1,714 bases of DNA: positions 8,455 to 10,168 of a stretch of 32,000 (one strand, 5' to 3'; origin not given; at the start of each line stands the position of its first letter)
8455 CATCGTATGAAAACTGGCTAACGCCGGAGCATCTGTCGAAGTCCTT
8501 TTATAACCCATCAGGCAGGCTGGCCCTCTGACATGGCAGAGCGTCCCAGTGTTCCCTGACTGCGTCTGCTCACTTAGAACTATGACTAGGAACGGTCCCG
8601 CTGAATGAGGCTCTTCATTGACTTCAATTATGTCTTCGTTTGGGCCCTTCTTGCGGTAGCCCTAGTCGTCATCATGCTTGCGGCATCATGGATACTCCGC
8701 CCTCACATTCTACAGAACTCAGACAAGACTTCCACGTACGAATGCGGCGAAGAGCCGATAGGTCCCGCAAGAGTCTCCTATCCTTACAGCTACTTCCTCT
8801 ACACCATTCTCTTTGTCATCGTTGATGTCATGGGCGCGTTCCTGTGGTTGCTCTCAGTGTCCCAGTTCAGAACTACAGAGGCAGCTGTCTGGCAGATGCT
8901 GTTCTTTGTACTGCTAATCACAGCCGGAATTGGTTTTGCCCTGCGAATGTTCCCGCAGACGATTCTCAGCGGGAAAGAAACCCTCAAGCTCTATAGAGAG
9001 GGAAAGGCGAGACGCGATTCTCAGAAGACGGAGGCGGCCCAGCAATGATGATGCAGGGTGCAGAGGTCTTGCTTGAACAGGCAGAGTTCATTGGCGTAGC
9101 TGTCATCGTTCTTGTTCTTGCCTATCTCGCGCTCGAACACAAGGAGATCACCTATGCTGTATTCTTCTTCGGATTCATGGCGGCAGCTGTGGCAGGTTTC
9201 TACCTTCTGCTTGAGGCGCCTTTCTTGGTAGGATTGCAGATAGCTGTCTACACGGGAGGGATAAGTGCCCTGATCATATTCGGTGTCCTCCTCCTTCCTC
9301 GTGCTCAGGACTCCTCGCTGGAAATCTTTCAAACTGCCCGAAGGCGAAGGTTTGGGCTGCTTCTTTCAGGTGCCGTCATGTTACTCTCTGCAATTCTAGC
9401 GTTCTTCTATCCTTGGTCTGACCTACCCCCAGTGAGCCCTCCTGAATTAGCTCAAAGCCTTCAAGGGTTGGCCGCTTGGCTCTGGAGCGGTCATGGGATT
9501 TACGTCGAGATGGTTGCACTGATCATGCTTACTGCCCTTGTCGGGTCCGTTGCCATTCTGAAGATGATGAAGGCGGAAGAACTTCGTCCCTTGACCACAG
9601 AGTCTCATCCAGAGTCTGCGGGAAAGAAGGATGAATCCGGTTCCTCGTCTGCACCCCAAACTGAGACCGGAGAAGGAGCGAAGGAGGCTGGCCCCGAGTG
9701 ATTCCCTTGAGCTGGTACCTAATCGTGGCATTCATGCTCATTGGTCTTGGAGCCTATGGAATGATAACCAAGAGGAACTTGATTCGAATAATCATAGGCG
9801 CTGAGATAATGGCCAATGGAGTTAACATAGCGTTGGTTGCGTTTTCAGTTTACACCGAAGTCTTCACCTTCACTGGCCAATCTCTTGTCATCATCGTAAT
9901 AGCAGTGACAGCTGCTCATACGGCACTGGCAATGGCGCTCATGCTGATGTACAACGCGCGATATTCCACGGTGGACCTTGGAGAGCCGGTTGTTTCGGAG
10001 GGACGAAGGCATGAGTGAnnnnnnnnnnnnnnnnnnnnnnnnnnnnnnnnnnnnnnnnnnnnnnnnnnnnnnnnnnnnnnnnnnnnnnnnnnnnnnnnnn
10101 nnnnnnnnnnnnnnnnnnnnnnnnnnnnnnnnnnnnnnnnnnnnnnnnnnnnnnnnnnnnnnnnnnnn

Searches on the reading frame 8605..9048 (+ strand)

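Call 3: search_protein_families(library=pfam, proteins=[window:8605-9048:+])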
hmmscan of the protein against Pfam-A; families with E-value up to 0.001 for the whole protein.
window:8605-9048:+ (147 aa): 1 family
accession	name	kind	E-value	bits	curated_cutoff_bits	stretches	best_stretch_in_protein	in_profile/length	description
PF00507.24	Oxidored_q4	-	4e-19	69.1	23.3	1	22-114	2-93/99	NADH-ubiquinone/plastoquinone oxidoreductase, chain 3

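Call 4: search_protein_families(library=ncbifam, proteins=[window:8605-9048:+])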
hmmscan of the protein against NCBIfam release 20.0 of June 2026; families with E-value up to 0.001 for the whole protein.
window:8605-9048:+ (147 aa): 7 families
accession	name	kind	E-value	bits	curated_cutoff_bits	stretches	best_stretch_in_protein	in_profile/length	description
NF005839.0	PRK07756.1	equivalog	3e-15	56.6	163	1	9-114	11-115/122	NADH-quinone oxidoreductase subunit A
NF004729.0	PRK06073.1-5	equivalog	6.6e-08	32.6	94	1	15-103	22-112/134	NADH dehydrogenase subunit A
NF005922.0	PRK07928.1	equivalog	6.8e-08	32.9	155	1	10-109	7-107/119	NADH-quinone oxidoreductase subunit A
NF004727.0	PRK06073.1-2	equivalog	2.6e-07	30.8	101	1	11-107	6-101/120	NADH dehydrogenase subunit A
NF006303.0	PRK08489.1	equivalog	1.1e-06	29.3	145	1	10-114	13-119/129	NAD(P)H-quinone oxidoreductase subunit 3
NF004726.0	PRK06073.1-1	equivalog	2.6e-06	27.5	150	1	37-105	36-104/129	NADH dehydrogenase subunit A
NF004728.0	PRK06073.1-4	equivalog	0.00014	22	124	1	37-103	36-102/129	NADH dehydrogenase subunit A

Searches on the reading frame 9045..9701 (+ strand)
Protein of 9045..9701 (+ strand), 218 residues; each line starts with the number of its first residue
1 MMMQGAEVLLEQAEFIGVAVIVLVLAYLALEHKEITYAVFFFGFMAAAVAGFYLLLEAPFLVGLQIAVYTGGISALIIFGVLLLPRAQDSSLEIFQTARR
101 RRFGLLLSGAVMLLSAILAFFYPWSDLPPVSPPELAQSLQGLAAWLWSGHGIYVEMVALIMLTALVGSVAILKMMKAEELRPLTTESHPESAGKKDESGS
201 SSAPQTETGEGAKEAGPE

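Call 3: search_protein_families(library=pfam, proteins=[window:9045-9701:+])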
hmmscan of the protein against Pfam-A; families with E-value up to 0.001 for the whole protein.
window:9045-9701:+ (218 aa): 1 family
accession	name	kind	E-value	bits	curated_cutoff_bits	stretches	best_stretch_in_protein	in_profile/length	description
PF00499.25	Oxidored_q3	-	4.1e-20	72.5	33.2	1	26-171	2-146/146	NADH-ubiquinone/plastoquinone oxidoreductase chain 6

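Call 4: search_protein_families(library=ncbifam, proteins=[window:9045-9701:+])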
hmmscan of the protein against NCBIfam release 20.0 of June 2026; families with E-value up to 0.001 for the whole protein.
window:9045-9701:+ (218 aa): 11 families
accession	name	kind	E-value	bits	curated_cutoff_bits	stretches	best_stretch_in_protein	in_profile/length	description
NF005163.0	PRK06638.1-3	equivalog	1.1e-18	67.4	174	1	15-173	12-168/203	NADH-quinone oxidoreductase subunit J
NF005168.0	PRK06638.2-3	equivalog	5.1e-16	59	154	1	13-173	6-166/172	NADH-quinone oxidoreductase subunit J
NF005165.0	PRK06638.1-5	equivalog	1.8e-11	43.5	192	1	11-172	19-181/282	NADH-quinone oxidoreductase subunit J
NF005167.0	PRK06638.2-2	equivalog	7e-11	42.2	137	1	10-175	2-166/176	NADH-quinone oxidoreductase subunit J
NF005166.0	PRK06638.2-1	equivalog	9.2e-10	38.7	284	1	42-177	35-168/174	NADH-quinone oxidoreductase subunit J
NF005024.0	PRK06433.1-4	equivalog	2.2e-07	31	101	1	11-88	5-82/89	NADH dehydrogenase subunit J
NF005025.0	PRK06433.1-5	equivalog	7.1e-07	29.5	95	1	10-85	11-86/96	NADH dehydrogenase subunit J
NF005023.0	PRK06433.1-2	equivalog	3.9e-05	24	92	1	16-83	8-75/82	NADH dehydrogenase subunit J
NF005164.0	PRK06638.1-4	equivalog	7e-05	22.3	154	1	15-172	8-169/211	NADH-quinone oxidoreductase subunit J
NF005169.0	PRK06638.2-4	equivalog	0.0001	22.3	319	1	11-170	3-163/182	NADH-quinone oxidoreductase subunit J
NF009159.0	PRK12504.1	equivalog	0.00042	20.3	141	1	18-119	10-109/178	DUF4040 domain-containing protein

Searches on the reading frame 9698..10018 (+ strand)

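Call 3: search_protein_families(library=pfam, proteins=[window:9698-10018:+])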
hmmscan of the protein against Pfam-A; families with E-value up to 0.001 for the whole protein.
window:9698-10018:+ (106 aa): 1 family
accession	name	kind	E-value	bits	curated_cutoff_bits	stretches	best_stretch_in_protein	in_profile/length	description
PF00420.29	Oxidored_q2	-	1.7e-19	69.8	26.1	1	6-94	1-87/95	NADH-ubiquinone/plastoquinone oxidoreductase chain 4L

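Call 4: search_protein_families(library=ncbifam, proteins=[window:9698-10018:+])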
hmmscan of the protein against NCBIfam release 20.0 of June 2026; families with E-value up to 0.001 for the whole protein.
window:9698-10018:+ (106 aa): 13 families
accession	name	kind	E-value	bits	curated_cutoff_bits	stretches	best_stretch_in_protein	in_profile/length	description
NF004322.0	PRK05715.1-4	equivalog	7.2e-21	74.1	128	1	2-95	4-97/104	NADH-quinone oxidoreductase subunit NuoK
NF040614.1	F420_dehyd_FpoK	exception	6.4e-18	65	145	1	3-95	1-91/98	F420H2 dehydrogenase subunit FpoK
NF004320.0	PRK05715.1-2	equivalog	4.6e-15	55.5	57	1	4-94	3-91/99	NADH-quinone oxidoreductase subunit NuoK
NF004323.0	PRK05715.1-5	equivalog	4.4e-14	52.6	89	1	2-93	3-93/102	NADH-quinone oxidoreductase subunit NuoK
NF004319.0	PRK05715.1-1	equivalog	4.8e-13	49.2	101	1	1-95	1-93/100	NADH-quinone oxidoreductase subunit NuoK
NF004321.0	PRK05715.1-3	equivalog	2.6e-10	40.5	91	1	1-94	1-93/101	NADH-quinone oxidoreductase subunit NuoK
NF006250.0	PRK08388.1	equivalog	2.4e-07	31.2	137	1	6-50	4-48/119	putative monovalent cation/H+ antiporter subunit C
NF005621.0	PRK07375.1-6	equivalog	4.9e-06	26.4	126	1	7-93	10-109/120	putative monovalent cation/H+ antiporter subunit C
NF009303.0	PRK12660.1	subfamily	3.5e-05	23.7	132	1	8-54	6-51/114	putative monovalent cation/H+ antiporter subunit C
NF005618.0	PRK07375.1-3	equivalog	4.8e-05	23.6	107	1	8-83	9-83/119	putative monovalent cation/H+ antiporter subunit C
NF009304.0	PRK12661.1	equivalog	8.7e-05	22.6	152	0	12-53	11-51/140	putative monovalent cation/H+ antiporter subunit C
NF005929.0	PRK07946.1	equivalog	0.0002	21.1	157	1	7-47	7-46/204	Na(+)/H(+) antiporter subunit C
NF005620.0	PRK07375.1-5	equivalog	0.00092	19.2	91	1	9-56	8-53/113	putative monovalent cation/H+ antiporter subunit C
